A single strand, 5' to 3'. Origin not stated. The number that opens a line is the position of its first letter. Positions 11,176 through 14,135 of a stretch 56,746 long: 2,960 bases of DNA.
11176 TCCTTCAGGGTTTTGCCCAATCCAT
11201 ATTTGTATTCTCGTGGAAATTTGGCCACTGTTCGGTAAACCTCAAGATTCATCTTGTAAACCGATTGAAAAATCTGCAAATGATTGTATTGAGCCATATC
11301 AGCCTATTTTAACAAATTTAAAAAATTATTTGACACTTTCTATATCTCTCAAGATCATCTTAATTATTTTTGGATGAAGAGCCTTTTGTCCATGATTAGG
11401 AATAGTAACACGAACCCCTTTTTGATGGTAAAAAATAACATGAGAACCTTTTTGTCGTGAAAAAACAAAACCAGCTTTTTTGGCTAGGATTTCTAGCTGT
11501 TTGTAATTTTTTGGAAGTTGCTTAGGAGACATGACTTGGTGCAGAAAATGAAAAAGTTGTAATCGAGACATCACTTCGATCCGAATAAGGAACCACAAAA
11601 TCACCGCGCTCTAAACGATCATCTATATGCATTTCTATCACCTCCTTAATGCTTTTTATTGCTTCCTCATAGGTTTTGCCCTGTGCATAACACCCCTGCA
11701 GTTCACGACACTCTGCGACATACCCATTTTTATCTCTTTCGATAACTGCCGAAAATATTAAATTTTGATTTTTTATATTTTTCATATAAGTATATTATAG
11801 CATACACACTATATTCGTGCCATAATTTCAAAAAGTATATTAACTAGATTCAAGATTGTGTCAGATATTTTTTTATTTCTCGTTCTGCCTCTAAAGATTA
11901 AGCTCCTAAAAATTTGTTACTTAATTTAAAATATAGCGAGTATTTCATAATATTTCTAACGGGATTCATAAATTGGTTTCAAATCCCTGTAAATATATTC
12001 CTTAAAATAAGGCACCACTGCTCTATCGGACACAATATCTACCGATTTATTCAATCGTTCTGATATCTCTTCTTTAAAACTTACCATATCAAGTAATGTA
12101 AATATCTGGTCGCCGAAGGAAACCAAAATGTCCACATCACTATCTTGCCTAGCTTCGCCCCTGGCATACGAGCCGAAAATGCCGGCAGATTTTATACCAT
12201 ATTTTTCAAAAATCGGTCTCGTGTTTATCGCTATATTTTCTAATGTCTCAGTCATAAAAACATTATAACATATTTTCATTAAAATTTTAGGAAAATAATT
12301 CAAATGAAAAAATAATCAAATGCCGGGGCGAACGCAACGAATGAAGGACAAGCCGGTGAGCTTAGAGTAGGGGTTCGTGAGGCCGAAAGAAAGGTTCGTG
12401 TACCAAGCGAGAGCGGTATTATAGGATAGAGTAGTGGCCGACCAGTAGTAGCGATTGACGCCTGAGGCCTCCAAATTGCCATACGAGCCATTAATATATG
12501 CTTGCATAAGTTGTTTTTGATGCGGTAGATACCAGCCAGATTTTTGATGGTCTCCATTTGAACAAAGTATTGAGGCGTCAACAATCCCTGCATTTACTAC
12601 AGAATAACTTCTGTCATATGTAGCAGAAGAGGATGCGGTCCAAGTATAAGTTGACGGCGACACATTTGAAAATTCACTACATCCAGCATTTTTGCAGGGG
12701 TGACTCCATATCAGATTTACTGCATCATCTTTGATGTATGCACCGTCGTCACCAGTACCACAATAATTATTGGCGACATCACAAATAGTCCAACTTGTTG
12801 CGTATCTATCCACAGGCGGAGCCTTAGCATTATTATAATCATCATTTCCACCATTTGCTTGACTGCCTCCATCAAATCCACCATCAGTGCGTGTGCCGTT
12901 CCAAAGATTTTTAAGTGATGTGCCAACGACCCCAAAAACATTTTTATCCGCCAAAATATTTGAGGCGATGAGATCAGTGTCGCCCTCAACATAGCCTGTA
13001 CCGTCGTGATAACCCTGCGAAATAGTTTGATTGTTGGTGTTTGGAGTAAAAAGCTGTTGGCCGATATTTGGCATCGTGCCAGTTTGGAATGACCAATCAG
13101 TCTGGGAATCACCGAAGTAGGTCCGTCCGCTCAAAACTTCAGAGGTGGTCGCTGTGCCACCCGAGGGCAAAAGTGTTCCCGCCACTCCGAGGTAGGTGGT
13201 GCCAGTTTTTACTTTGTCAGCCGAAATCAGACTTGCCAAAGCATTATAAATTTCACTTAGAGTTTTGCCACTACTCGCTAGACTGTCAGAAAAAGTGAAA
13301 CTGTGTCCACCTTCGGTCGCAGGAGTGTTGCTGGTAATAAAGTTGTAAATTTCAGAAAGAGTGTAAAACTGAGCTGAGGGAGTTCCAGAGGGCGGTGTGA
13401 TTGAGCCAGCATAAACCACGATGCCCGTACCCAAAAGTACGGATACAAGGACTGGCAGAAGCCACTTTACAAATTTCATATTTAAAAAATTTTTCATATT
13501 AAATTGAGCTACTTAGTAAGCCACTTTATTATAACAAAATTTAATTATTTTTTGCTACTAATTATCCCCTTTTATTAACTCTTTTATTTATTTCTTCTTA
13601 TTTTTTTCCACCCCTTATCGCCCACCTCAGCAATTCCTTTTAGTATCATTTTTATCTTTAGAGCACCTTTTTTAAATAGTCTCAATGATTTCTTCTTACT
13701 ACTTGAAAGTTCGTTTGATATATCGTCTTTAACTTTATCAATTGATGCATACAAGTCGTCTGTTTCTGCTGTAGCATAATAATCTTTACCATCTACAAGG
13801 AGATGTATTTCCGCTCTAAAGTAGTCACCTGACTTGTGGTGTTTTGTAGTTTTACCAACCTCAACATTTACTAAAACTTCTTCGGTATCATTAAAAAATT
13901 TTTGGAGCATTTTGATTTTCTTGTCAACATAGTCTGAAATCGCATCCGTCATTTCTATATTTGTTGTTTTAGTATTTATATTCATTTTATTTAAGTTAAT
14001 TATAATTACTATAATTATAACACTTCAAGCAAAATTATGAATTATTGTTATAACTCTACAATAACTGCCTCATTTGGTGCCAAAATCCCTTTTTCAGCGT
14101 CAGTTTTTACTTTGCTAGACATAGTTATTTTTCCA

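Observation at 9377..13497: Complete diversity-generating retroelement with strictly adenine-specific TR/VR divergence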

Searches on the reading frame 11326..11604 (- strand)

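Call 5: search_protein_families(library=pfam, proteins=[window:11326-11604:-], max_evalue=0.01)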
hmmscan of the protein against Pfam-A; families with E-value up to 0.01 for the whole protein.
window:11326-11604:- (92 aa): 1 family
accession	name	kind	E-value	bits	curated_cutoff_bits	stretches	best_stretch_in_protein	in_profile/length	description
PF07927.17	HicA_toxin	-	1.7e-16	60.5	27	1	35-88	2-56/58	HicA toxin of bacterial toxin-antitoxin,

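Call 6: search_protein_families(library=ncbifam, proteins=[window:11326-11604:-], max_evalue=0.01)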
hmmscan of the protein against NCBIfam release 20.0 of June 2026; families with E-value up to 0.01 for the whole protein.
window:11326-11604:- (92 aa): 0 families

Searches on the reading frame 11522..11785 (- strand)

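Call 5: search_protein_families(library=pfam, proteins=[window:11522-11785:-], max_evalue=0.01)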
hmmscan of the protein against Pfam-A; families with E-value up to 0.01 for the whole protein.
window:11522-11785:- (87 aa): 2 families
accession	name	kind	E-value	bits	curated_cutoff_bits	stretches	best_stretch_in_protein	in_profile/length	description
PF21748.3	UPF0150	-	6.4e-09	36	27.3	1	17-62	16-61/64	UPF0150-like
PF15919.11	HicB_lk_antitox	-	3.3e-08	34.2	27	1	12-66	2-57/123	HicB_like antitoxin of bacterial toxin-antitoxin system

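Call 6: search_protein_families(library=ncbifam, proteins=[window:11522-11785:-], max_evalue=0.01)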
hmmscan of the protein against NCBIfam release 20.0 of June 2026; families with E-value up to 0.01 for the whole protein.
window:11522-11785:- (87 aa): 0 families

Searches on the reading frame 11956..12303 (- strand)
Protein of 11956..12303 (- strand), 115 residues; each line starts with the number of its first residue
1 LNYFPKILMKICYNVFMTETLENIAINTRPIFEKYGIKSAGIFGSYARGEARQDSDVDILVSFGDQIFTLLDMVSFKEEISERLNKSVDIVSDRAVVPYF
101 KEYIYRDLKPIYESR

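Call 5: search_protein_families(library=pfam, proteins=[window:11956-12303:-], max_evalue=0.01)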
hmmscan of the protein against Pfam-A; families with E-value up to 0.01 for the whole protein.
window:11956-12303:- (115 aa): 3 families
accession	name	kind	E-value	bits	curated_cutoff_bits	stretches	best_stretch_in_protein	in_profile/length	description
PF18765.7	Polbeta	-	6.3e-15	55.6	26.9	1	30-113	5-89/93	Polymerase beta, Nucleotidyltransferase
PF01909.29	NTP_transf_2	-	4.5e-11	43.4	21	1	33-106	10-79/93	Nucleotidyltransferase domain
PF22600.2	MTPAP-like_central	-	0.0037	17.8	27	1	21-86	26-89/139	Poly(A) RNA polymerase, mitochondrial-like, central palm domain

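Call 6: search_protein_families(library=ncbifam, proteins=[window:11956-12303:-], max_evalue=0.01)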
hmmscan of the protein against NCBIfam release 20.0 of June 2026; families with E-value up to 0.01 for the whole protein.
window:11956-12303:- (115 aa): 2 families
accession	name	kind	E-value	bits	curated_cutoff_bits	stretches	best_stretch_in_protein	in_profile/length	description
NF047752.1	MntA_antitoxin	equivalog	4.5e-15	55.4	60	1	34-114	4-83/106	type VII toxin-antitoxin system MntA family adenylyltransferase antitoxin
NF051895.1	anti_phage_HalB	equivalog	0.00017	21.3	190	1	42-61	4-23/211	anti-phage Hailong system nucleotidyltransferase HalB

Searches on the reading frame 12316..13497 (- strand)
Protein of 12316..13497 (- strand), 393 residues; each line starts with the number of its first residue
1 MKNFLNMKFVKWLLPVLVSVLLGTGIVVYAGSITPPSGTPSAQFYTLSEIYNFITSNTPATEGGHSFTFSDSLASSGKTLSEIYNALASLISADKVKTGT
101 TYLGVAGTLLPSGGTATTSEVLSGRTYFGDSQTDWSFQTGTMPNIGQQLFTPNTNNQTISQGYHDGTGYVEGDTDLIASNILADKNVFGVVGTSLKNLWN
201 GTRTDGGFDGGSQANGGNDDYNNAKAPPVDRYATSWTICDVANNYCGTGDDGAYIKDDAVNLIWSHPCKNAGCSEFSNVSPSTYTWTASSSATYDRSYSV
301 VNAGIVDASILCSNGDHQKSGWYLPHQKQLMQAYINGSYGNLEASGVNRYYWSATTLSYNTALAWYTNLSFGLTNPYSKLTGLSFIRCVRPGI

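Call 5: search_protein_families(library=pfam, proteins=[window:12316-13497:-], max_evalue=0.01)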
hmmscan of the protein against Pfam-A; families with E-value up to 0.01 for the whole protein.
window:12316-13497:- (393 aa): 1 family
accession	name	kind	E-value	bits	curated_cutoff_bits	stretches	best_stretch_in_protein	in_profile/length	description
PF07603.17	Lcl_C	-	1.6e-07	32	34.9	1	255-390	3-117/117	Lcl C-terminal domain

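Call 6: search_protein_families(library=ncbifam, proteins=[window:12316-13497:-], max_evalue=0.01)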
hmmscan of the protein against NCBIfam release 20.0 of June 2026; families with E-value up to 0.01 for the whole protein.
window:12316-13497:- (393 aa): 0 families

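Call 34: find_homologous_proteins(query=window:12316-13497:-, max_evalue=0.00001)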
Query window:12316-13497:- (393 aa): 299 proteins with E <= 0.00001 among 5439 candidates; the best 120 are listed.
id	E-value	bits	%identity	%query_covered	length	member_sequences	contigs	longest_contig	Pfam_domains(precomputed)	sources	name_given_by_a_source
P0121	8.6e-264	893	100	100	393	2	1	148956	PF07603.18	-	-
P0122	1.1e-130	455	46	70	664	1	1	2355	PF07603.18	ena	-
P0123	1.8e-124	434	70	47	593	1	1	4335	PF07603.18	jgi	-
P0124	1.6e-109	385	43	77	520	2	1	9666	PF07603.18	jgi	-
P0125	6.2e-103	363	56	49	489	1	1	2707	PF07603.18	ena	-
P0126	1.3e-102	362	62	47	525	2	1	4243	PF07603.18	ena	-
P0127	5.3e-101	357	43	82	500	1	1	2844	PF07603.18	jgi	jgi:hypothetical protein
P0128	3.7e-100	354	50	96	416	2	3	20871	PF07603.18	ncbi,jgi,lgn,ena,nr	ncbi:DUF1566 domain-containing protein [Patescibacteria group bacterium]|nr:DUF1566 domain-containin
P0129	3.8e-99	351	50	52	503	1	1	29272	-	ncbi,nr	ncbi:MAG: hypothetical protein PHH24_02860 [Candidatus Moranbacteria bacterium]|nr:hypothetical prot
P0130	7.7e-99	350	51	92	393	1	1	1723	PF07603.18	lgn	-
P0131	3.1e-97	344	44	93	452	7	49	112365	PF07603.18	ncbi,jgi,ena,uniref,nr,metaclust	ncbi:hypothetical protein A2643_01660 [Candidatus Nomurabacteria bacterium RIFCSPHIGHO2_01_FULL_39_2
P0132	6.0e-96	340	41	75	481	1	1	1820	PF07603.18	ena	-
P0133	1.2e-95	339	43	76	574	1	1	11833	PF07603.18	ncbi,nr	ncbi:MAG: hypothetical protein NTY66_03870, partial [Candidatus Vogelbacteria bacterium]|nr:hypothet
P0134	4.9e-94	334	41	97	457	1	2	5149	PF07603.18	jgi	-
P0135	2.2e-93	332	49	97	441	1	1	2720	PF07603.18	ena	-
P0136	5.5e-93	331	37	99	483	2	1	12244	PF07603.18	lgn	-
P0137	8.1e-91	323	46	82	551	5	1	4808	PF07603.18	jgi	-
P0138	1.6e-90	322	59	51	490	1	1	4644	PF07603.18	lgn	-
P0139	1.4e-89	319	45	76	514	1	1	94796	PF07603.18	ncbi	ncbi:MAG: DUF1566 domain-containing protein [Candidatus Peregrinibacteria bacterium]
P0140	3.6e-89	318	57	49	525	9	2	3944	PF07603.18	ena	-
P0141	9.4e-88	313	62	48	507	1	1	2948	PF07603.18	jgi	-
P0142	1.1e-86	310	64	43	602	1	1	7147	PF07603.18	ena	-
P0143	3.4e-86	308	53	49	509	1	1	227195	PF07603.18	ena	-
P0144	5.3e-85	304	48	92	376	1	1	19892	PF07603.18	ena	-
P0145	6.8e-83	297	61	47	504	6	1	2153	PF07603.18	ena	-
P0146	8.9e-83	297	40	99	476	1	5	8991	PF07603.18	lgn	-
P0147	9.3e-83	297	48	78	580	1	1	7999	PF07603.18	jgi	-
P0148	2.2e-82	296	46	92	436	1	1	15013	PF07603.18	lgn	-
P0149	1.7e-81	293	43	97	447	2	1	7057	PF07603.18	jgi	jgi:hypothetical protein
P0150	6.7e-81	291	59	47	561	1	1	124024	PF07603.18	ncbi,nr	ncbi:MAG: DUF1566 domain-containing protein [bacterium]|nr:DUF1566 domain-containing protein [bacter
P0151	1.5e-80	290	52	51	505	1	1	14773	PF07603.18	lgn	-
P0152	1.9e-80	289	45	99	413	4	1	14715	PF07603.18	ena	-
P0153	4.6e-80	288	58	51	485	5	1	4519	PF07603.18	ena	-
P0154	3.6e-79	285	47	93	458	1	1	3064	PF07603.18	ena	-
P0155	7.3e-79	284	34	98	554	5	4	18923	PF07603.18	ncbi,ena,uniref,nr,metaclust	ncbi:MAG: hypothetical protein UY74_C0016G0015 [Candidatus Kaiserbacteria bacterium GW2011_GWC2_52_8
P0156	7.8e-79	284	35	97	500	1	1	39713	PF07603.18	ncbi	-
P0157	1.6e-78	283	50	51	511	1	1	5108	PF07603.18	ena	-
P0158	2.7e-78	282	37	100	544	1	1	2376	PF07603.18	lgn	-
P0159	4.9e-78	281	56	46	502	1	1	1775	PF07603.18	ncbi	-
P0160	5.9e-78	281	37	98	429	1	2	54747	PF07603.18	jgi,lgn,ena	-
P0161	6.0e-77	278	44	98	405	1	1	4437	PF07603.18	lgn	-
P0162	8.8e-77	277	37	96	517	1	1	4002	PF07603.18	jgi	jgi:hypothetical protein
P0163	1.1e-76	277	47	92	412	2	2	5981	PF07603.18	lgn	-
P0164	7.2e-76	274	42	97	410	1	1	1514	PF07603.18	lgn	-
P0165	1.3e-75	273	34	99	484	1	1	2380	PF07603.18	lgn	-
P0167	4.0e-75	272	46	98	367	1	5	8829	PF07603.18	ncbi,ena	-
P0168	6.2e-75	271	61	47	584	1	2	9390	PF07603.18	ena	-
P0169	1.6e-74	270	46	78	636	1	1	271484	PF07603.18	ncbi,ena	-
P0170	1.2e-73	267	43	97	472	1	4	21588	PF07603.18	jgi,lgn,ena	-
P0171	1.3e-73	267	56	55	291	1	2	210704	PF07603.18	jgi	jgi:hypothetical protein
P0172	1.6e-73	266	40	79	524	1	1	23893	PF07603.18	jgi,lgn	-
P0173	4.1e-73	265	49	49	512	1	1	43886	PF07603.18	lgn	-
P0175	1.4e-72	263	38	99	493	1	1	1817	PF07603.18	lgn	-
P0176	1.7e-72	263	42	99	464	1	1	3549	PF07603.18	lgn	-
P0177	2.0e-72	263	44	98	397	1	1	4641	PF07603.18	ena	-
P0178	1.0e-71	260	39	97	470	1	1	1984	PF07603.18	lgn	-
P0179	1.6e-71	260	43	98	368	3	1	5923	PF07603.18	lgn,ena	-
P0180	2.5e-71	259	44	95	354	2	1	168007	PF07603.18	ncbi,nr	ncbi:MAG: DUF1566 domain-containing protein [Patescibacteria group bacterium]|nr:DUF1566 domain-cont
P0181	9.6e-71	257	40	93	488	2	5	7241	PF07603.18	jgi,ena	-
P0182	1.3e-70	257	42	93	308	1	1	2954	PF07603.18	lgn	-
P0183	1.4e-70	257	43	88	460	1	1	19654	PF07603.18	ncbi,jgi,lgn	-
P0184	1.7e-70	256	48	61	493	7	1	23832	PF07603.18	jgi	jgi:hypothetical protein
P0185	1.7e-70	256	41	92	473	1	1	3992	PF07603.18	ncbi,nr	ncbi:MAG: DUF1566 domain-containing protein [bacterium]|nr:DUF1566 domain-containing protein [bacter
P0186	2.2e-70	256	49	48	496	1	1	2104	PF07603.18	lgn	-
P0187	3.0e-70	256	41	98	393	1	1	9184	PF07603.18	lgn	-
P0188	3.3e-70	256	39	90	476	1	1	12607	PF07603.18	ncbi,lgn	-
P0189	3.6e-70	255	43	95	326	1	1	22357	PF07603.18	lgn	-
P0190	1.0e-69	254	42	95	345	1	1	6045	PF07603.18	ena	-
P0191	1.1e-69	254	49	62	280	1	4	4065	PF07603.18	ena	-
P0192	1.2e-69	254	43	96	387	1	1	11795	PF07603.18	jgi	jgi:hypothetical protein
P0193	1.4e-69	253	40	98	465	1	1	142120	PF07603.18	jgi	jgi:hypothetical protein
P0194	1.8e-69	253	53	54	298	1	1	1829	PF07603.18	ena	-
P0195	2.0e-69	253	50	51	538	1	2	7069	PF07603.18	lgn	-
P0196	1.5e-68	250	38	98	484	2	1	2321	PF07603.18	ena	-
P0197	8.5e-68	248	37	99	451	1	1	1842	PF07603.18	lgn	-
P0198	2.1e-67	246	42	97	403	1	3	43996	PF07603.18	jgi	jgi:hypothetical protein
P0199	6.2e-67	245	50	56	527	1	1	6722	PF07603.18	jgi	jgi:hypothetical protein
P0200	7.9e-67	244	47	60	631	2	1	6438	PF07603.18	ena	-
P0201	1.0e-66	244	42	93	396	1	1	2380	PF07603.18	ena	-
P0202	1.3e-66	244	52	55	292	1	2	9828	PF07603.18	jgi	jgi:hypothetical protein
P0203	1.6e-66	243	62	47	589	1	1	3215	PF07603.18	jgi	jgi:hypothetical protein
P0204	2.2e-66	243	44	76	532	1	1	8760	PF07603.18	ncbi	-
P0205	5.6e-66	242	43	99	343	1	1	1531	PF07603.18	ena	-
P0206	8.5e-66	241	36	99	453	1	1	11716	PF07603.18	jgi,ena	-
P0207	3.4e-65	239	44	99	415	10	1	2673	PF07603.18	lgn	-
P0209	9.0e-65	238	43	97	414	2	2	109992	PF07603.18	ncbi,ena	ncbi:MAG: hypothetical protein AAB652_01130 [Patescibacteria group bacterium]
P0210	1.5e-64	237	58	49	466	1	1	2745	PF07603.18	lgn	-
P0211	1.0e-63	234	40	97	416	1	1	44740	PF07603.18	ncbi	ncbi:MAG: DUF1566 domain-containing protein [bacterium]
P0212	1.4e-63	234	42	97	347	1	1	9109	PF07603.18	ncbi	-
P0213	1.8e-63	233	50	54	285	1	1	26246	PF07603.18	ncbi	-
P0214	2.0e-62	230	47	54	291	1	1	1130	PF07603.18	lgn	-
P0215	4.1e-62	229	48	54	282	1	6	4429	PF07603.18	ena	-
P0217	6.6e-62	228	51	52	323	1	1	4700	PF07603.18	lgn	-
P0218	1.1e-61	227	32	97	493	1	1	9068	PF07603.18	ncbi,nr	ncbi:DUF1566 domain-containing protein [Candidatus Uhrbacteria bacterium]|nr:DUF1566 domain-containi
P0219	1.2e-61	227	40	98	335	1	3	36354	PF07603.18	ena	-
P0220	2.0e-61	227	38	98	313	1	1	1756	PF07603.18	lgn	-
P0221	2.5e-61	226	43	97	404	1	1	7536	PF07603.18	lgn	-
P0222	3.0e-61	226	38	97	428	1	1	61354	PF07603.18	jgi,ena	-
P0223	6.9e-61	225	51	53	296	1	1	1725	PF07603.18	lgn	-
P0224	9.4e-61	224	40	97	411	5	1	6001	PF07603.18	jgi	-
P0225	1.1e-60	224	43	73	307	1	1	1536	PF07603.18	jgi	jgi:hypothetical protein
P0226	1.3e-60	224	39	98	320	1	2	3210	PF07603.18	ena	-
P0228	3.0e-60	223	36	99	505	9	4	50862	PF07603.18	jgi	-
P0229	4.6e-60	222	37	95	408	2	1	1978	PF07603.18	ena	-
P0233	1.5e-59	220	42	77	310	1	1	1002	PF07603.18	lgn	-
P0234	2.1e-59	220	40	95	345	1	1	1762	PF07603.18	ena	-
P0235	2.4e-59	220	45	55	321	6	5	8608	PF07603.18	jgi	jgi:hypothetical protein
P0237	9.0e-59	218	44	55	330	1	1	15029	PF07603.18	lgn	-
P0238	9.3e-59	218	50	48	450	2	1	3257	PF07603.18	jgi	jgi:hypothetical protein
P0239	1.7e-58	217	42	73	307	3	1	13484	PF07603.18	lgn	-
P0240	3.0e-58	216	44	54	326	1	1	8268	PF07603.18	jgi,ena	-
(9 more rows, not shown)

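Call 35: list_cluster_members(proteins=[P0121])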
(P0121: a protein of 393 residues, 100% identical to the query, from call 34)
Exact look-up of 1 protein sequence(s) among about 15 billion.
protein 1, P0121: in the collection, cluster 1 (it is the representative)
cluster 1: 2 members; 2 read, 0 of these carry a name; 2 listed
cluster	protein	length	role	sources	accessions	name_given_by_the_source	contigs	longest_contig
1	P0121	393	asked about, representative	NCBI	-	-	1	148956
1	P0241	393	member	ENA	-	-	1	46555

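Call 50: predict_structure(alignment_id=A5)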
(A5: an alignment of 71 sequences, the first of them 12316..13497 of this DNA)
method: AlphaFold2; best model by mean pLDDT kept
length: 393 residues; sequences in the alignment: 71
mean_pLDDT: 76.6   pTM: 0.55
mean pLDDT of the five models: 76.6, 75.6, 75.2, 72.3, 72.2
residues with pLDDT >= 90: 133; 70-90: 115; 50-70: 98; < 50: 47
segments of 3 or more residues with pLDDT < 50: 1-6, 27-31, 120-129, 137-149, 154-156, 161-164
pLDDT, mean of each block of 10 residues (from residue 1): 48 65 52 58 80 87 70 62 86 85 85 54 46 50 44 51 48 65 72 60 71 69 85 91 97 97 97 95 88 76 87 93 97 94 95 96 96 94 95 93
secondary structure, 60 per line:
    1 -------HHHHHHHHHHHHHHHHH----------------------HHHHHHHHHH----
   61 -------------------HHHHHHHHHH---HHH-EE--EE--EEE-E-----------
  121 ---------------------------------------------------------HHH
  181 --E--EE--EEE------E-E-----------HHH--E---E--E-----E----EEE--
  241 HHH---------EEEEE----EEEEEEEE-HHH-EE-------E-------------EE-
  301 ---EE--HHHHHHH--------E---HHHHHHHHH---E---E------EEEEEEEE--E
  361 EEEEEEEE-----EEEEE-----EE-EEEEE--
elements in order: H8-24 H47-56 H80-89 E105-107 E190-192 E236-238 E253-257 E262-269 H308-314 H327-335 E350-357 E360-368 E374-378 E387-391

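Call 55: fold_search(model_id=the predicted structure, library=pdb)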
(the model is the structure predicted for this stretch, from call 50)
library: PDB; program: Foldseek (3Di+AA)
matches with E <= 10: 117; with E <= 0.001: 0
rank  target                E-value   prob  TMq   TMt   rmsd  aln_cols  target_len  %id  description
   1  8q4e_A                1.2e-03  1.00  0.17  0.47   3.7        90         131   26  Structure of Legionella pneumophila Lcl C-terminal domain (released 2023-12-27)
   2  1jwi_B                1.7e-02  0.97  0.19  0.54   5.7       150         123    7  Crystal Structure of Bitiscetin, a von Willeband Factor-dependent Platelet Aggregation Inducer. (released 2001-11-28)
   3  1v4l_A                2.2e-02  0.92  0.21  0.51   4.6       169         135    6  Crystal structure of a platelet agglutination factor isolated from the venom of Taiwan habu (Trimeresurus mucrosquamat (released 2003-12-02)
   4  1v4l_B                3.0e-02  0.97  0.19  0.53   4.3       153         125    7  Crystal structure of a platelet agglutination factor isolated from the venom of Taiwan habu (Trimeresurus mucrosquamat (released 2003-12-02)
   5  6xfq_B                4.3e-02  0.97  0.20  0.56   3.7       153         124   10  Structure of a novel antithrombotic agent Agkisacucetin in complex with the platelet glycoprotein Ib receptor (released 2021-06-23)
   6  1c3a_B                6.2e-02  0.94  0.20  0.54   4.1       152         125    7  CRYSTAL STRUCTURE OF FLAVOCETIN-A FROM THE HABU SNAKE VENOM, A NOVEL CYCLIC TETRAMER OF C-TYPE LECTIN-LIKE HETERODIMER (released 2000-03-06)
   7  1iod_B                7.9e-02  0.82  0.18  0.50   6.2       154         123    8  CRYSTAL STRUCTURE OF THE COMPLEX BETWEEN THE COAGULATION FACTOR X BINDING PROTEIN FROM SNAKE VENOM AND THE GLA DOMAIN  (released 2001-06-27)
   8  3ubu_B                1.4e-01  0.82  0.19  0.53   4.2       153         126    9  Crystal structure of agkisacucetin, a GpIb-binding snaclec (snake C-type lectin) that inhibits platelet (released 2012-04-11)
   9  1c3a_A                2.2e-01  0.54  0.19  0.47   7.2       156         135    8  CRYSTAL STRUCTURE OF FLAVOCETIN-A FROM THE HABU SNAKE VENOM, A NOVEL CYCLIC TETRAMER OF C-TYPE LECTIN-LIKE HETERODIMER (released 2000-03-06)
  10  8oks_B                2.4e-01  0.94  0.22  0.70   3.7       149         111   11  Crystal structure of Bdellovibrio bacteriovorus Bd2740 C-terminal domain (released 2023-10-25)
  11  5n40                  2.5e-01  0.75  0.20  0.22   5.1       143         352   12  Structure of Yersinia pseudotuberculosis adhesin InvE (released 2017-04-12)
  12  5ao6_A                2.7e-01  0.63  0.21  0.19   5.4       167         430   12  Endo180 D1-4, trigonal form (released 2015-10-28)
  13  9hye_A                2.7e-01  0.44  0.17  0.43   5.2       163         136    9  Structure of the Mus musclus Langerin carbohydrate recognition domain with depleted Calcium (released 2025-11-19)
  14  8oks_A                2.8e-01  0.89  0.16  0.53   3.1        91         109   12  Crystal structure of Bdellovibrio bacteriovorus Bd2740 C-terminal domain (released 2023-10-25)
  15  1u0n_C                3.2e-01  0.51  0.18  0.50   5.9       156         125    7  The ternary von Willebrand Factor A1-glycoprotein Ibalpha-botrocetin complex (released 2005-04-19)
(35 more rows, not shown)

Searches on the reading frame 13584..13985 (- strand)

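Call 5: search_protein_families(library=pfam, proteins=[window:13584-13985:-], max_evalue=0.01)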
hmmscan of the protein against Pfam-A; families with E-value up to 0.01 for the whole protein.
window:13584-13985:- (133 aa): 1 family
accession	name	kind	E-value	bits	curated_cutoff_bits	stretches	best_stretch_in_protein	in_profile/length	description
PF02482.25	Ribosomal_S30AE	-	2.2e-15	57.6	23.7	1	3-99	1-86/88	Sigma 54 modulation protein / S30EA ribosomal protein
